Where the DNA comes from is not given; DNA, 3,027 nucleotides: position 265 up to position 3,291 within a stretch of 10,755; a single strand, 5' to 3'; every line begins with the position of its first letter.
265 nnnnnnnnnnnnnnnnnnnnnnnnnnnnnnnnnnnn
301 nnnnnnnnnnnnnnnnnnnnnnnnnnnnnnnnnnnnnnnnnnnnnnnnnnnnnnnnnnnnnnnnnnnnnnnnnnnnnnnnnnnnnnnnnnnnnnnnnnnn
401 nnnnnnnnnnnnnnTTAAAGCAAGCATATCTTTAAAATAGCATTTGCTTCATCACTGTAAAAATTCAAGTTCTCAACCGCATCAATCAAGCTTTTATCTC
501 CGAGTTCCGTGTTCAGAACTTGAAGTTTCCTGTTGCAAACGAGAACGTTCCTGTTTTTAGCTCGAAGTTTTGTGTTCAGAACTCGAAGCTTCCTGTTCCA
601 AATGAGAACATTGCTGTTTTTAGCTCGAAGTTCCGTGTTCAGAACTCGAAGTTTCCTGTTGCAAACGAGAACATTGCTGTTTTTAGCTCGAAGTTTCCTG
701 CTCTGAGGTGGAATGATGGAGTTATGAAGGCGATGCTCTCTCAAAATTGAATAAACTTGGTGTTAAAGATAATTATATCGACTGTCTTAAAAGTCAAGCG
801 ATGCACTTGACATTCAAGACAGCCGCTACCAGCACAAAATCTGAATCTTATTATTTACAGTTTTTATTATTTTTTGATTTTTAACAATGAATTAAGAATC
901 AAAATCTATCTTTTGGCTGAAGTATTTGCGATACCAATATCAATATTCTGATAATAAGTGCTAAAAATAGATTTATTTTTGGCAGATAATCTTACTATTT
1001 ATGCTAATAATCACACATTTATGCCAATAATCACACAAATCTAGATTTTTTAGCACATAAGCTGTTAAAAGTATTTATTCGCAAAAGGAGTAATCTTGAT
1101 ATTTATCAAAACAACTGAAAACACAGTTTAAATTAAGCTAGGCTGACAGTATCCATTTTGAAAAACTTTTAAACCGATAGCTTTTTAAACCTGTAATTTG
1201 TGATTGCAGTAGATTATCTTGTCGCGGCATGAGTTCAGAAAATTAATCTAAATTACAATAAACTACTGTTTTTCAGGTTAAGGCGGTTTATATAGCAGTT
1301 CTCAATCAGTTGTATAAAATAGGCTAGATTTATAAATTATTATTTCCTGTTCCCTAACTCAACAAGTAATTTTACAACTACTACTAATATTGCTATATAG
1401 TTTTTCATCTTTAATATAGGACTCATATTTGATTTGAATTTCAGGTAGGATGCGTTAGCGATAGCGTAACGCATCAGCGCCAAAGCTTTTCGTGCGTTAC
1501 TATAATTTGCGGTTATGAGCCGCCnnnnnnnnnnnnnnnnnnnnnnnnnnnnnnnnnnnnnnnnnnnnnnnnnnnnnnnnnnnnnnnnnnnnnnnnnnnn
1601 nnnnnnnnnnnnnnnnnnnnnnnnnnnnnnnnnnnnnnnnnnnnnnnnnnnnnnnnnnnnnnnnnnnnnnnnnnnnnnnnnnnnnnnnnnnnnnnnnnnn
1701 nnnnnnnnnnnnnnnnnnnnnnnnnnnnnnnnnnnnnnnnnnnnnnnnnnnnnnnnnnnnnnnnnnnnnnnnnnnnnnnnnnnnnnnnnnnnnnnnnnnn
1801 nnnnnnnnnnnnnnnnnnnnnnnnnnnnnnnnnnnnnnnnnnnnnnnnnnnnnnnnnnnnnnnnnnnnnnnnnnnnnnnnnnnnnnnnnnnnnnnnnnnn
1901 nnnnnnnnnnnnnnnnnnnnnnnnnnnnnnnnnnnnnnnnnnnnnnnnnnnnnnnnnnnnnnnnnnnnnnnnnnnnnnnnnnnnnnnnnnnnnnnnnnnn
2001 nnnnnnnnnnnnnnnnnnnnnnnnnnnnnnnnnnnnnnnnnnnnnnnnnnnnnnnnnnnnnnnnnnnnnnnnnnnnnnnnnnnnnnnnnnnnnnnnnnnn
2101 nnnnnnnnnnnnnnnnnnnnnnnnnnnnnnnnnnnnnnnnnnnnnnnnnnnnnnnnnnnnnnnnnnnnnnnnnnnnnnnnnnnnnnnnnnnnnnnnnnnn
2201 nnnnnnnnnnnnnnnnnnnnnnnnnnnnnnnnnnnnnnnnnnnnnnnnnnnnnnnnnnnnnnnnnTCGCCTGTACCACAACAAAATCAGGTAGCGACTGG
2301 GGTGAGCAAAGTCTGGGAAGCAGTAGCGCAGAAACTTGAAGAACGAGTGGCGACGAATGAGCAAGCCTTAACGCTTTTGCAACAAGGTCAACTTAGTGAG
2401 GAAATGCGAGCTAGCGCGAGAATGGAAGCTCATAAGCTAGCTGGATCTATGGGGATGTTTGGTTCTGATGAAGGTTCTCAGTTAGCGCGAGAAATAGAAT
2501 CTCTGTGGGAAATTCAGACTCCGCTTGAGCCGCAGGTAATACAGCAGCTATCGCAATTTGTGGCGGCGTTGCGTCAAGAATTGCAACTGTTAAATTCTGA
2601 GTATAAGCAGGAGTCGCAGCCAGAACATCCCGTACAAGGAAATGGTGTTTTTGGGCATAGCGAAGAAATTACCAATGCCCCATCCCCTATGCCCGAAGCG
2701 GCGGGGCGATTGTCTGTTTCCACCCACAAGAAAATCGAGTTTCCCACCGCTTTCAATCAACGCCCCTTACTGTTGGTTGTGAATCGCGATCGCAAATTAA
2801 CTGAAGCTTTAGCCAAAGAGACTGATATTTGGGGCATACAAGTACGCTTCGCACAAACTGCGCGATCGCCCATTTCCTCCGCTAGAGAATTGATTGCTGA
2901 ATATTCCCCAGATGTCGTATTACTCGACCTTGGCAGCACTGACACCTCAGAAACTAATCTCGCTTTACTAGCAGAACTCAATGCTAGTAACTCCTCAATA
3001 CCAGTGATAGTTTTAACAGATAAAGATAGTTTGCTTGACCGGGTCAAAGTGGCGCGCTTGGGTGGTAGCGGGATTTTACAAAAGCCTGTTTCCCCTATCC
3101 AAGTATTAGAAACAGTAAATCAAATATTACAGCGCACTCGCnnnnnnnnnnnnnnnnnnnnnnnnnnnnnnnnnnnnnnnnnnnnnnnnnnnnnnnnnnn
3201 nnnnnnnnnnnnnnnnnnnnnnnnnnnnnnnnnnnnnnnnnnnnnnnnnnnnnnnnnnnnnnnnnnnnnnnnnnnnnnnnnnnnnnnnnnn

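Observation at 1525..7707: The adjacent regulator and hybrid kinase contain every part of a His-Asp-His-Asp phosphorelay, possibly branched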

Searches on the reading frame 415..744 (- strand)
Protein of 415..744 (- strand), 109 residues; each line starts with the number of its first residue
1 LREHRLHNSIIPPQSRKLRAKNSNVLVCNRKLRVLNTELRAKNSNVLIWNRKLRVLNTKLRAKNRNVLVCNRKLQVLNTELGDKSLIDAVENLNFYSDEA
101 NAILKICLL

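Call 6: search_protein_families(library=pfam, proteins=[window:415-744:-], max_evalue=0.1)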
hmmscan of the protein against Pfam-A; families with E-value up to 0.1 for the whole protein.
window:415-744:- (109 aa): 1 family
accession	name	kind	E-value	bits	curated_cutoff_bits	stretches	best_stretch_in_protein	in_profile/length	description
PF20049.4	DUF6451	-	0.015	15.7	28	0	22-38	10-26/33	Domain of unknown function (DUF6451)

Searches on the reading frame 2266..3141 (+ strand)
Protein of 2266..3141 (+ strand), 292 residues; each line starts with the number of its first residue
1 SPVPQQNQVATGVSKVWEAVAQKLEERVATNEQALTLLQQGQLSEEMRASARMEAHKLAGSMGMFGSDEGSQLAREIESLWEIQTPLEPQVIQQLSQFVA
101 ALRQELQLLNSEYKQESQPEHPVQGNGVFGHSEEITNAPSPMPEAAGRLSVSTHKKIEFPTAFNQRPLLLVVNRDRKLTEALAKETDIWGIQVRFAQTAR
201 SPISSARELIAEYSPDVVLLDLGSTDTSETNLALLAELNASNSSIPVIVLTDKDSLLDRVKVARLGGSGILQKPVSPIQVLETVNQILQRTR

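Call 37: find_related_loci(query=A2, collection=metagenome_contigs, flank=10000)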
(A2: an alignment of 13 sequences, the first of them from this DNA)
Query A2 (292 aa) in metagenome_contigs; peptide patterns used: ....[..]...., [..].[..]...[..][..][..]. (x = any residue, [..] = any of these).
600 stretches matched a pattern (row limit reached: there are more); 535 encode a relative of the query (tblastn E <= 1e-3); the best 80 are kept; 80 distinct loci.
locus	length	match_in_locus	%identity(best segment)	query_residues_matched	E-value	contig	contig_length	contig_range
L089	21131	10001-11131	55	6-292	2e-88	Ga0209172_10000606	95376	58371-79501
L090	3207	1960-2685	43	8-292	1e-61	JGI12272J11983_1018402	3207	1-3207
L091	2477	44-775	41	6-292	1e-59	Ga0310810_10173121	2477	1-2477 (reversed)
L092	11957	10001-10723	44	8-289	8e-57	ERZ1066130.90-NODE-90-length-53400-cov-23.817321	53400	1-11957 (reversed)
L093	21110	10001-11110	41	5-292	2e-56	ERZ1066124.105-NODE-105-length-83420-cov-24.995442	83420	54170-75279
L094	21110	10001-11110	41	5-292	9e-56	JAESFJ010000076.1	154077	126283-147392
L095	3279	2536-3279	41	2-290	3e-55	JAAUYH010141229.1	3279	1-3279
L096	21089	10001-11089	42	6-292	1e-52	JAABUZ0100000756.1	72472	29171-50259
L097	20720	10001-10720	40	5-292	9e-52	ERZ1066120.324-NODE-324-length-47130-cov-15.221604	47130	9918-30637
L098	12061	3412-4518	38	1-292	7e-50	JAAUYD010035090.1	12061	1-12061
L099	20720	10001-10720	40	3-292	5e-49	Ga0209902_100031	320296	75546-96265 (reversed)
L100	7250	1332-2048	39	6-291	3e-47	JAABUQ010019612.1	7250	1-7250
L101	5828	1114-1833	37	6-292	2e-47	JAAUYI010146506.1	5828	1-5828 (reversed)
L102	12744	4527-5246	36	6-292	2e-44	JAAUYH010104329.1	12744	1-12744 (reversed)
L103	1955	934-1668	36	6-292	2e-44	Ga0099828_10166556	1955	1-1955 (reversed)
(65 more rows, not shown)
